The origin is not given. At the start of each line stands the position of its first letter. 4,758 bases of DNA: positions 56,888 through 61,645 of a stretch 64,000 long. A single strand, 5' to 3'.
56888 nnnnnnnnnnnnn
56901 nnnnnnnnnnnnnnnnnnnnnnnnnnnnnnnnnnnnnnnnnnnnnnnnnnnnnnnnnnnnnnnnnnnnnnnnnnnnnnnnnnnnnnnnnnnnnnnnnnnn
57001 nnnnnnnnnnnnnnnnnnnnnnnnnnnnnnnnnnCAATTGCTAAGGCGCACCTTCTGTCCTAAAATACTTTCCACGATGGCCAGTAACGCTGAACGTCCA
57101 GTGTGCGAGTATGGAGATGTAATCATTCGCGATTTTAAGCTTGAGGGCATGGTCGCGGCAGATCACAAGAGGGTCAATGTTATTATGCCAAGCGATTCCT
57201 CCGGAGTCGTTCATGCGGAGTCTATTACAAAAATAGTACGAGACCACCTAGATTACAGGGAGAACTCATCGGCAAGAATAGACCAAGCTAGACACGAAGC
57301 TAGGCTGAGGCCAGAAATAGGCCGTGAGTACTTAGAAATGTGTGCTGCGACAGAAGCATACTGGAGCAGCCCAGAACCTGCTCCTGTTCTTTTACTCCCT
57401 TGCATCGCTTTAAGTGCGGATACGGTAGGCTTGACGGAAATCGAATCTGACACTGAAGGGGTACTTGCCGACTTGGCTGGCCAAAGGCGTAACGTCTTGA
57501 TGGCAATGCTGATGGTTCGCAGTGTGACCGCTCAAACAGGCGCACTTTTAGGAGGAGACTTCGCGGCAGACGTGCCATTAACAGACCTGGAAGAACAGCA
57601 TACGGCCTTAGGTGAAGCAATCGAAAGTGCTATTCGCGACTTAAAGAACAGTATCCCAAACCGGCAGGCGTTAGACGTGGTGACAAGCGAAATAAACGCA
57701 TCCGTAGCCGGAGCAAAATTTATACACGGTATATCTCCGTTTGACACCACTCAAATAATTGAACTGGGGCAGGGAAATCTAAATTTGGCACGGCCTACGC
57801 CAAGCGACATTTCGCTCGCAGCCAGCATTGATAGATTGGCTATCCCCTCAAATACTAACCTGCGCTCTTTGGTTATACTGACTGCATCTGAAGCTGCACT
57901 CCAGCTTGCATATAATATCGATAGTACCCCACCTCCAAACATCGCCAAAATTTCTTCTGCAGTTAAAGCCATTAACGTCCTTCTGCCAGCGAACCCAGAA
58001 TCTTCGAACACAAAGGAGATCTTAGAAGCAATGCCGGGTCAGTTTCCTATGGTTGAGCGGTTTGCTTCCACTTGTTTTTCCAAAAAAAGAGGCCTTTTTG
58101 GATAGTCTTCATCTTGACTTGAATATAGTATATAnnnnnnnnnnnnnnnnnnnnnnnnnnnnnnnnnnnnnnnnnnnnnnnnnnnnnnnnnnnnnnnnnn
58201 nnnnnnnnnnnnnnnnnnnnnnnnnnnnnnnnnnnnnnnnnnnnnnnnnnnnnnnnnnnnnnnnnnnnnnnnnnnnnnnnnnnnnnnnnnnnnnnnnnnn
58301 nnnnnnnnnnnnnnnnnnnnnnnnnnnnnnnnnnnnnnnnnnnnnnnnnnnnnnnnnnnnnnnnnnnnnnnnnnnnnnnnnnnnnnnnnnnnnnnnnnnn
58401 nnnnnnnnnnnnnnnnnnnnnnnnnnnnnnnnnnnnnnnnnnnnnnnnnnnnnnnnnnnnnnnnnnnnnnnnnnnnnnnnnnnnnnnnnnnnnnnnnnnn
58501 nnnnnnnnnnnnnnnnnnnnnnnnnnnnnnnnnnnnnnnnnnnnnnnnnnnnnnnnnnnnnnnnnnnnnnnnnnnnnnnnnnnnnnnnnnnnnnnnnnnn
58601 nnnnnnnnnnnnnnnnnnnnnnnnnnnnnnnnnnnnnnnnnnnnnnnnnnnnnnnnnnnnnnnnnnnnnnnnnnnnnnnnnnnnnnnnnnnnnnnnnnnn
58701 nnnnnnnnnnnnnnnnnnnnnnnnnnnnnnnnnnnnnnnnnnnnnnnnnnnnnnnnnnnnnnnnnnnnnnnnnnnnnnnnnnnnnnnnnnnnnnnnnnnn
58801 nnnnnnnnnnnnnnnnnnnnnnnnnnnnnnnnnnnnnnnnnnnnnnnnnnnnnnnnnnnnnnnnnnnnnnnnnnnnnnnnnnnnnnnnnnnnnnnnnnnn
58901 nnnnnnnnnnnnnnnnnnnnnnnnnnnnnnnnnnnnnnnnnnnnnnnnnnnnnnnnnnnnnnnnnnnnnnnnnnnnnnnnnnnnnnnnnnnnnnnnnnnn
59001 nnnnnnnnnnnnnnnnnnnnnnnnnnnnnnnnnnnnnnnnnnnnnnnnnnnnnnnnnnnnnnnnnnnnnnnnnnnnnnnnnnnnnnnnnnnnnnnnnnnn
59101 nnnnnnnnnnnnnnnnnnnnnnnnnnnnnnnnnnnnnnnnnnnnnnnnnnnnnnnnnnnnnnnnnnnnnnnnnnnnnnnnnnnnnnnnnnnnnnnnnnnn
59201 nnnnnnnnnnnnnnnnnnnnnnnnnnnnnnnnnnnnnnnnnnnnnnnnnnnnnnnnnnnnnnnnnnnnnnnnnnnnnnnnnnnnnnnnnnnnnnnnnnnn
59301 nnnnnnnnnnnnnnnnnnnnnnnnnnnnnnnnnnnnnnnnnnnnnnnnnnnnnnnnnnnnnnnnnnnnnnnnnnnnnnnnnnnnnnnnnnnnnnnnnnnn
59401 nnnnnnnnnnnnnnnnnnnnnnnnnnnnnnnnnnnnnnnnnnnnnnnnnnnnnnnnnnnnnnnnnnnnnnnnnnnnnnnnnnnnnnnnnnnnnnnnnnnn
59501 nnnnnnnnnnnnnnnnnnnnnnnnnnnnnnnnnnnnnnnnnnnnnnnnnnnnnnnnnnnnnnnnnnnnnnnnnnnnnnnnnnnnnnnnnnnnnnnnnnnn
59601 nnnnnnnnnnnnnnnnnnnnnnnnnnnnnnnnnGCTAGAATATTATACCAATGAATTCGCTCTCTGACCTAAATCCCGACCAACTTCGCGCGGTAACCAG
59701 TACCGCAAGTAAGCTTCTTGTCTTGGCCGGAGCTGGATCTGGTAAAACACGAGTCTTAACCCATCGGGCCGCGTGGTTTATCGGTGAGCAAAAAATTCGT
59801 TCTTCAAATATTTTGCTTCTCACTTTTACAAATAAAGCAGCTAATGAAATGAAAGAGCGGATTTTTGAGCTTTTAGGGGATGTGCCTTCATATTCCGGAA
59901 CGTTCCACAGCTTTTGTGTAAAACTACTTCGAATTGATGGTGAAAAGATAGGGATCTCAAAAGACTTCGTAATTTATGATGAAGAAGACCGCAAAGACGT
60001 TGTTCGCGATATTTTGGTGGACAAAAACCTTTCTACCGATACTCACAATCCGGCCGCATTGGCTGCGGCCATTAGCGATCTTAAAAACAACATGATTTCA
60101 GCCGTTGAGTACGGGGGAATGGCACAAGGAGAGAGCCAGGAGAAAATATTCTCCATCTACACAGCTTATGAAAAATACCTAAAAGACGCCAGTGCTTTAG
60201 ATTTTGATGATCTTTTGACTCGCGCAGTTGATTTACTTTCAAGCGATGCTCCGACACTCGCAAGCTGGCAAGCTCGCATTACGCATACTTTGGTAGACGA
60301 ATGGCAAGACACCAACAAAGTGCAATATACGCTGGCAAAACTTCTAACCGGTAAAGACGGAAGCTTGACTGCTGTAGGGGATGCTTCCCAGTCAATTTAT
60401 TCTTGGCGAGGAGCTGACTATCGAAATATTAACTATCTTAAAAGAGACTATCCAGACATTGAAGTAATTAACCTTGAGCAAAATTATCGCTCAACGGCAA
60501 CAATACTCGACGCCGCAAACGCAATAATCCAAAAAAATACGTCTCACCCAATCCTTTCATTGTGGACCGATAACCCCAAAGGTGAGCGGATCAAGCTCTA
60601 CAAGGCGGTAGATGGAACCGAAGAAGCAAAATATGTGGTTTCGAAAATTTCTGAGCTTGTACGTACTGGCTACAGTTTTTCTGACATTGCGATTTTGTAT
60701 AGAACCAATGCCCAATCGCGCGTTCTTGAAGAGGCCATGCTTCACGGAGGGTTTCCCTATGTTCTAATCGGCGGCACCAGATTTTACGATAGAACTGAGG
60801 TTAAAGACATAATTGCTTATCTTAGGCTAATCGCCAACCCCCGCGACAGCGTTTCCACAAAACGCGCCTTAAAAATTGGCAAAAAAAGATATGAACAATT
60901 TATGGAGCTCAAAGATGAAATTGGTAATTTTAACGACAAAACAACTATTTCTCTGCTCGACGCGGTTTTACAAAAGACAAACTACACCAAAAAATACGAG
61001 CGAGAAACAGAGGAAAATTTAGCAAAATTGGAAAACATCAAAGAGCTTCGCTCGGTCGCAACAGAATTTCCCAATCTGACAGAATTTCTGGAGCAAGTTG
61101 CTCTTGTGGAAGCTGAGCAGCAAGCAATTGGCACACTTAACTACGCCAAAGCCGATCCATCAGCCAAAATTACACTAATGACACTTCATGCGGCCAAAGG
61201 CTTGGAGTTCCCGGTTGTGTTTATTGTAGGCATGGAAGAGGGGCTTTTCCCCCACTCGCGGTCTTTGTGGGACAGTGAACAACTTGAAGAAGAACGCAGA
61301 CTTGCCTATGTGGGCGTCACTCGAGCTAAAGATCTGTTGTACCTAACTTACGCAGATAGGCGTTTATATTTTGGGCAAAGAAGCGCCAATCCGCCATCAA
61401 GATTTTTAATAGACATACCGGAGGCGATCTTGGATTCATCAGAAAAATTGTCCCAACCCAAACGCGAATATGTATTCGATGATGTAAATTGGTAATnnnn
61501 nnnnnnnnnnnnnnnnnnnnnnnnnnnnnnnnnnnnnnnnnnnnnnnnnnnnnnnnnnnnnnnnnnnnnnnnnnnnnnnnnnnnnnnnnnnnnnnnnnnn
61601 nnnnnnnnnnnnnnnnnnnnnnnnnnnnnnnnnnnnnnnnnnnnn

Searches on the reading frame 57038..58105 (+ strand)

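Call 50: search_protein_families(library=ncbifam, proteins=[window:57038-58105:+], max_evalue=0.1)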
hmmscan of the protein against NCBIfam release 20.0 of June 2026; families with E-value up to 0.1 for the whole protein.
window:57038-58105:+ (355 aa): 2 families
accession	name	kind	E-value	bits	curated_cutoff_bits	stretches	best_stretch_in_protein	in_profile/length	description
NF012212.1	ANT_9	subfamily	0.029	13.6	340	1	135-196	159-220/249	aminoglycoside nucleotidyltransferase ANT(9)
TIGR04207.1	halo_sig_pep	domain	0.033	13.8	24.6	1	151-173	3-25/30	surface glycoprotein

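Call 51: search_protein_families(library=pfam, proteins=[window:57038-58105:+], max_evalue=1)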
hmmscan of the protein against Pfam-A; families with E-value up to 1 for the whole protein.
window:57038-58105:+ (355 aa): 1 family
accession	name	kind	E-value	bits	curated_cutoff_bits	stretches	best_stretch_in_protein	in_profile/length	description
PF12205.13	GIT1_C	-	0.16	12.7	25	0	300-332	32-64/110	G protein-coupled receptor kinase-interacting protein 1 C term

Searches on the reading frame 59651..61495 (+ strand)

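Call 51: search_protein_families(library=pfam, proteins=[window:59651-61495:+], max_evalue=1)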
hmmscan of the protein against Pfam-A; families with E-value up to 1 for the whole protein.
window:59651-61495:+ (614 aa): 10 families
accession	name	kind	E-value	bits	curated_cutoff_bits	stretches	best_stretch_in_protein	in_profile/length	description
PF00580.27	UvrD-helicase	-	1.6e-80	271.1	23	1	7-268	1-271/271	UvrD/REP helicase N-terminal domain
PF13361.12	UvrD_C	-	7.2e-73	246.4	25.6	2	273-448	1-175/350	UvrD-like helicase C-terminal domain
PF13245.12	AAA_19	-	9.5e-22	78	25.1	1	11-251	1-132/134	AAA domain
PF13538.12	UvrD_C_2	-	9.1e-11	41.9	27.4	1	507-565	2-51/52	UvrD-like helicase C-terminal domain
PF13604.12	AAA_30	-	2e-05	24.9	27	1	7-71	2-66/191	AAA domain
PF13087.12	AAA_12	-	0.00012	22.1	27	1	306-363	72-129/195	AAA domain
PF13086.12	AAA_11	-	0.0011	19.3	27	1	7-125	2-108/257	AAA domain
PF01443.25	Viral_helicase1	-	0.0011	19.3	21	1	502-564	178-225/228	Viral superfamily 1 RNA helicase core domain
PF03237.21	Terminase_6N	-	0.017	15.3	22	1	24-76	2-56/215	Terminase large subunit, T4likevirus-type, N-terminal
PF13935.11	Ead_Ea22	-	0.024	15.7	27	1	421-481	58-111/139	Ead/Ea22-like protein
